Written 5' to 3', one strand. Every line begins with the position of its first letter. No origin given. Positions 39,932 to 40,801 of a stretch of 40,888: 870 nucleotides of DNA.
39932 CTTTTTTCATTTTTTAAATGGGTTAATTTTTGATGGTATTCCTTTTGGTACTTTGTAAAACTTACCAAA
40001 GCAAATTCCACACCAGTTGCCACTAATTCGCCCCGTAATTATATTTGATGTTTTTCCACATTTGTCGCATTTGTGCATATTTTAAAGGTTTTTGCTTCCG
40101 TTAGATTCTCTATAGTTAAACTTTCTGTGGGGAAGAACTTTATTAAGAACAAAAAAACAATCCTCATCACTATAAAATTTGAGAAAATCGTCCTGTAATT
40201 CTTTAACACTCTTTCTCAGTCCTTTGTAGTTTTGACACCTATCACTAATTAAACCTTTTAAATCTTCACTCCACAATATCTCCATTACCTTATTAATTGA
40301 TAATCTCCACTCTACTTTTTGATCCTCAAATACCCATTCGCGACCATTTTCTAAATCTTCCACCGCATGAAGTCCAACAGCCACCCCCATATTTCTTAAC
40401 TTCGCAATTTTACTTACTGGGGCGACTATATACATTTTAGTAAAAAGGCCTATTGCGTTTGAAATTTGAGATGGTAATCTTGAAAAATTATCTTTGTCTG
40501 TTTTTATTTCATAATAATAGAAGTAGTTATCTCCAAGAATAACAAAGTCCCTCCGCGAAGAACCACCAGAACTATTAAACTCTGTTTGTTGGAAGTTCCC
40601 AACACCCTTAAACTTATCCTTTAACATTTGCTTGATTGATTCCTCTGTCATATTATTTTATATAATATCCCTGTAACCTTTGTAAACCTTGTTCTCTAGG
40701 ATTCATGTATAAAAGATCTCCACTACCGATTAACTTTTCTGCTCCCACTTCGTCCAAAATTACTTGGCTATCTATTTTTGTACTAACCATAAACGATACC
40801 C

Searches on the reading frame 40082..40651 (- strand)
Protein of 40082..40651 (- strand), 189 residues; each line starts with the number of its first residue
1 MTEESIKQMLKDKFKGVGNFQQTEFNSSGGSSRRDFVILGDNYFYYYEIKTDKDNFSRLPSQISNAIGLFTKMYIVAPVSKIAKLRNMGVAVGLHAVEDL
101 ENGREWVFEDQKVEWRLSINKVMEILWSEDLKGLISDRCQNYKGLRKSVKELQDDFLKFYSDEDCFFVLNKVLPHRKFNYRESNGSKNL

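Call 56: search_protein_families(library=pfam, alignment_id=A2, max_evalue=0.001)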
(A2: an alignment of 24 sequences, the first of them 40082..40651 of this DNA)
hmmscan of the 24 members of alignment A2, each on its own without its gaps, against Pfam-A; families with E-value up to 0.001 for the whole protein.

A. member 1, window:40082-40651:- (189 aa): 0 families

B. families by the number of members that match (of 24 scanned): 6 families
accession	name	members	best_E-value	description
PF00534.26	Glycos_transf_1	1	9.8e-13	Glycosyl transferases group 1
PF23899.1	SU10_portal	1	2e-11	Phage SU10 portal protein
PF13692.12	Glyco_trans_1_4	1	3.5e-08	Glycosyl transferases group 1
PF03237.21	Terminase_6N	1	1.6e-07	Terminase large subunit, T4likevirus-type, N-terminal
PF23140.1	Gp80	1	7.1e-05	Podophage GP4 fiber I protein gp80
PF24175.2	SU10_adaptor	1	0.00034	SU10 adaptor protein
